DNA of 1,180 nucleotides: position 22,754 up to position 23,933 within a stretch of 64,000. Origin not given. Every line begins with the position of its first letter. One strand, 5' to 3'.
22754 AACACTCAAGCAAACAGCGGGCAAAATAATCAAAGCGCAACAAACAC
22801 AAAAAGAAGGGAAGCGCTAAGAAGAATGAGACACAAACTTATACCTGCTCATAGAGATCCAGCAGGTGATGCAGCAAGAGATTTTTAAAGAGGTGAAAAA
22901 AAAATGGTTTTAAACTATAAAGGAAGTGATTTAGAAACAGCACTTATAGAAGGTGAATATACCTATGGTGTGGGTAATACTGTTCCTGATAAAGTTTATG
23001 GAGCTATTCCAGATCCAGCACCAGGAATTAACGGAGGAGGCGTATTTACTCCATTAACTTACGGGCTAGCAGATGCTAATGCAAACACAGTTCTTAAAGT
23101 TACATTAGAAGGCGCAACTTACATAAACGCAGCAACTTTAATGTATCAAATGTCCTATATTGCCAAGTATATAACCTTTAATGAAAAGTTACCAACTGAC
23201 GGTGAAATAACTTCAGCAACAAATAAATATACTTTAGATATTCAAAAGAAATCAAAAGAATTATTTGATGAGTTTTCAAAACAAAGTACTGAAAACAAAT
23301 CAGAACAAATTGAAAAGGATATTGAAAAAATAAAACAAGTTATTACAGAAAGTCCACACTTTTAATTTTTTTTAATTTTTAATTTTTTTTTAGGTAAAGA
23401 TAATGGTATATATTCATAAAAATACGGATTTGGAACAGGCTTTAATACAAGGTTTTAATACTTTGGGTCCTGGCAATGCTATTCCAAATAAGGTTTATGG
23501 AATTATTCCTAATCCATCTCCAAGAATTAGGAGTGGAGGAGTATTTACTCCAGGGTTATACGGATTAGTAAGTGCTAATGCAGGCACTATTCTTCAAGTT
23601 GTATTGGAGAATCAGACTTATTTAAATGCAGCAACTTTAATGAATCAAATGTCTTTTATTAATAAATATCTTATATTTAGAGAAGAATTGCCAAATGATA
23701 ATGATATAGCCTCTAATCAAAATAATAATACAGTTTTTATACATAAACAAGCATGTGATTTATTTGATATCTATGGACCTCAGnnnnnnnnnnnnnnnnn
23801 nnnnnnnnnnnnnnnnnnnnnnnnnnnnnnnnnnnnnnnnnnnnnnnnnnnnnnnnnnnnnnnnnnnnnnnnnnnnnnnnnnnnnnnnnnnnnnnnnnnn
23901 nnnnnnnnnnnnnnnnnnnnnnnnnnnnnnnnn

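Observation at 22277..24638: Novel paralogous protein pair (plus a membrane protein) between the SRP54 and ftsY genes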

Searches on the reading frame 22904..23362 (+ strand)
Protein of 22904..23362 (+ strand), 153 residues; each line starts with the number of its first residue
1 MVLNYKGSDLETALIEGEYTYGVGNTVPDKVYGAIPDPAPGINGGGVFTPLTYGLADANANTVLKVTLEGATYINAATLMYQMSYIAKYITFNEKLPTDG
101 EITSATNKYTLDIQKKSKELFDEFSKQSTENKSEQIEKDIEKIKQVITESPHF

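Call 4: search_protein_families(library=pfam, proteins=[window:22904-23362:+], max_evalue=1)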
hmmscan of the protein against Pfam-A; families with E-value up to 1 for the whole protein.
window:22904-23362:+ (153 aa): 2 families
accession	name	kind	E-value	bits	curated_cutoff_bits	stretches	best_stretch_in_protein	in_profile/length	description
PF15181.11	SMRP1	-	0.0017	18.5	27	1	45-125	79-158/262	Spermatid-specific manchette-related protein 1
PF11727.13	ISG65-75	-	0.095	12.3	25.1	1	94-150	78-133/281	Invariant surface glycoprotein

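Call 5: search_protein_families(library=phrogs, proteins=[window:22904-23362:+], max_evalue=1)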
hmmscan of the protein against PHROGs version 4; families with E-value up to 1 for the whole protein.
window:22904-23362:+ (153 aa): 2 families
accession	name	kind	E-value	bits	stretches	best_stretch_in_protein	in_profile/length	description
phrog_32539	-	unknown function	0.18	13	1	115-146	47-78/131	-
phrog_3550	-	unknown function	0.2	13.1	1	112-148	13-49/79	-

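Call 11: find_homologous_proteins(query=window:22904-23362:+, max_evalue=10)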
Query window:22904-23362:+ (153 aa): 1 proteins with E <= 10 among 24 candidates.
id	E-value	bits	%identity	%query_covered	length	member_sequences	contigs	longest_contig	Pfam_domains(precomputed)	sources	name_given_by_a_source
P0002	4.1e-94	330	100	100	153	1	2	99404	-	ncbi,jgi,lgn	ncbi:MAG: hypothetical protein WC376_01285 [Candidatus Nanoarchaeia archaeon]|jgi:hypothetical prote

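Call 16: search_protein_families(library=ncbifam, proteins=[window:22904-23362:+], max_evalue=1)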
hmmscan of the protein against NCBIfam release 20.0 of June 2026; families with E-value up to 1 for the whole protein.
window:22904-23362:+ (153 aa): 0 families

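Call 35: search_protein_families(library=padloc, proteins=[window:22904-23362:+], max_evalue=1)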
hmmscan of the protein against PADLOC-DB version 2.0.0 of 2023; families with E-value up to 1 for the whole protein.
window:22904-23362:+ (153 aa): 0 families

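Call 40: find_encoding_contigs(protein=P0002, flank=3000, max_places=6)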
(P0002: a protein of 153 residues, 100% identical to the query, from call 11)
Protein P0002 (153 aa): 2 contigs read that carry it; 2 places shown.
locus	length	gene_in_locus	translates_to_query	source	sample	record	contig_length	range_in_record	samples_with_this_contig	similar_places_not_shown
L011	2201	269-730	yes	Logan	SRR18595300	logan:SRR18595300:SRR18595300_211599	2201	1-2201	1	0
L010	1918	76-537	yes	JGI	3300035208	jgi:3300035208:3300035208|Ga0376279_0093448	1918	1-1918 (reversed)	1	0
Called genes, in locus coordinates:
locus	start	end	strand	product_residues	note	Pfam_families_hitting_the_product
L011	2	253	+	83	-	?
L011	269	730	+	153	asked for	-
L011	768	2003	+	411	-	-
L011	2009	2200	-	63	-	?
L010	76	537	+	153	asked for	-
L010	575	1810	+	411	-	-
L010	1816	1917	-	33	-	?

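Call 58: predict_structure(alignment_id=A5)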
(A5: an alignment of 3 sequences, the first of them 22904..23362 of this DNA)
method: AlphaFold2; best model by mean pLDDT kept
length: 153 residues; sequences in the alignment: 3
mean_pLDDT: 54.5   pTM: 0.48
mean pLDDT of the five models: 54.5, 49.7, 38.0, 36.7, 35.4
residues with pLDDT >= 90: 0; 70-90: 42; 50-70: 50; < 50: 61
segments of 3 or more residues with pLDDT < 50: 1-46, 67-70, 128-133, 150-153
pLDDT, mean of each block of 10 residues (from residue 1): 27 32 32 32 47 58 50 68 78 76 80 75 55 53 59 42
secondary structure, 60 per line:
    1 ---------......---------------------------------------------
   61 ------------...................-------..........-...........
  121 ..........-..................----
elements in order: H10-15 H73-91 H99-108 H110-130 H132-149

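Call 61: fold_search(model_id=the predicted structure, library=pdb)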
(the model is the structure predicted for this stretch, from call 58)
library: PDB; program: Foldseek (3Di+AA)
matches with E <= 10: 9; with E <= 0.001: 0
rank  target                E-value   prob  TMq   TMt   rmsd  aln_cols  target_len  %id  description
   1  9fny_AD               3.3e+00  0.06  0.19  0.16   8.4        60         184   15  PF30S-PF30S dimer mediated by aRDF from P. furiosus (Structure I) (released 2025-01-15)
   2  9fhl_A                5.7e+00  0.04  0.17  0.15   8.1        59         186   12  High-resolution cryo-EM structure of Saccharolobus solfataricus 30S ribosomal subunit bound to mRNA and initiator tRNA (released 2025-01-15)
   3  4nf9_B                6.1e+00  0.03  0.15  0.12   8.7        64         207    9  Structure of the Knl1/Nsl1 complex (released 2014-03-19)
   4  4uyo_E                6.9e+00  0.03  0.15  0.22  11.8        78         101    9  Structure of delta7-DgkA in 7.9 MAG by serial femtosecond crystatallography to 2.18 angstrom resolution (released 2015-09-30)
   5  5d56_E                7.3e+00  0.03  0.16  0.25  11.8        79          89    9  In meso in situ serial X-ray crystallography structure of diacylglycerol kinase, DgkA, at 100 K (released 2016-01-13)
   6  6mux_F                8.8e+00  0.09  0.25  0.17   3.5        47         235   11  The structure of the Plasmodium falciparum 20S proteasome in complex with one PA28 activator (released 2019-08-07)
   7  8s6d                  1.0e+01  0.03  0.17  0.06  10.1        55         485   14  Fumonisin B1 esterase (released 2025-02-12)
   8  6iz2_A                1.0e+01  0.02  0.16  0.16   8.6        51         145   18  Crystal structure of DinB/YfiT protein DR0053 from D. radiodurans R1 (released 2019-05-15)
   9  9cfc_C                1.0e+01  0.02  0.15  0.06   8.1        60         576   20  Cryo-EM structure of human kidney V-ATPase state 2 (released 2025-08-06)

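Call 62: fold_search(model_id=the predicted structure, library=viral)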
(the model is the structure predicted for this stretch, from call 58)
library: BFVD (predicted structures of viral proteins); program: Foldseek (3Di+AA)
matches with E <= 10: 57; with E <= 0.001: 0
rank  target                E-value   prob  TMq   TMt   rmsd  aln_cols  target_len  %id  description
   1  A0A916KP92            1.3e+00  0.15  0.23  0.16  14.4       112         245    9  Uncharacterized protein [Adoxophyes honmai entomopoxvirus 'L']
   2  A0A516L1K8            1.9e+00  0.08  0.18  0.10  17.2       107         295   13  (no name in the UniProt tables at hand)
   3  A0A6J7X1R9            2.2e+00  0.21  0.27  0.26   6.2        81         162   22  Uncharacterized protein [uncultured Caudovirales phage]
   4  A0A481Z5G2            2.7e+00  0.16  0.28  0.26   5.5        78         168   14  3 transmembrane helices protein [Pithovirus LCPAC202]
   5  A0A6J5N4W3            3.1e+00  0.21  0.24  0.26   3.2        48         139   14  Uncharacterized protein [uncultured Caudovirales phage]
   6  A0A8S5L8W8            3.1e+00  0.04  0.25  0.19  24.7       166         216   13  Transcriptional regulator, MarR family [Siphoviridae sp. ct4T77]
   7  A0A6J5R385            3.5e+00  0.16  0.22  0.19   2.1        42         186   19  Uncharacterized protein [uncultured Caudovirales phage]
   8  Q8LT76                3.5e+00  0.08  0.20  0.28   5.5        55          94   14  Uncharacterized protein [Vibrio phage VpV262]
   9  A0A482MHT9            3.5e+00  0.04  0.17  0.18   9.2        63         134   13  Uncharacterized protein [Serratia phage Parlo]
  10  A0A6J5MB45            3.7e+00  0.13  0.27  0.07   6.0       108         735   13  Uncharacterized protein [uncultured Caudovirales phage]
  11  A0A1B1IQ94            4.4e+00  0.13  0.24  0.57   7.2        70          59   10  (no name in the UniProt tables at hand)
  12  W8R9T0                4.4e+00  0.09  0.19  0.14   5.8        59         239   17  SWIB complex BAF60b domain-containing protein [Chloriridovirus anopheles1]
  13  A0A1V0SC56            4.7e+00  0.03  0.15  0.04   9.5        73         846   14  Putative minor capsid protein [Catovirus CTV1]
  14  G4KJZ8                4.7e+00  0.03  0.16  0.07   8.4        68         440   20  (no name in the UniProt tables at hand)
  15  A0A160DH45            5.0e+00  0.04  0.15  0.06   8.9        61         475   15  Uncharacterized protein [Gordonia phage Kampe]
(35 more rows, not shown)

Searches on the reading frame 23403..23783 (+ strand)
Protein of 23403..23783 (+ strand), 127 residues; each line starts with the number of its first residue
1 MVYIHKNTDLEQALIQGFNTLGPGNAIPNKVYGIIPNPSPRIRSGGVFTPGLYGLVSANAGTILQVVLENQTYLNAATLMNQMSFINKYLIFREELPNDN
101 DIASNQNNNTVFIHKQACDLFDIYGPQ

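Call 46: search_solved_structures(query=A2, max_evalue=10)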
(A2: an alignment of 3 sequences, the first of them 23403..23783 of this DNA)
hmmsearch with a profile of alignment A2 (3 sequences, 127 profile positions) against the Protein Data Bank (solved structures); distinct sequences matched with E-value up to 10: 1.
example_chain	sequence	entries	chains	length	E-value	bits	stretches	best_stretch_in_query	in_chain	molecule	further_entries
2ymu_A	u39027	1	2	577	0.045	16.9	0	97-121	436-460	WD-40 REPEAT PROTEIN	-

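Call 48: find_related_loci(query=A2, collection=viral_contigs, flank=6000)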
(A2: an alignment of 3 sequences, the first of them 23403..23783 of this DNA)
Query A2 (127 aa) in viral_contigs; peptide patterns used: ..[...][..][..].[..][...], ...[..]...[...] (x = any residue, [..] = any of these).
85 stretches matched a pattern, but none encodes a relative of the query by tblastn (E <= 1e-3).
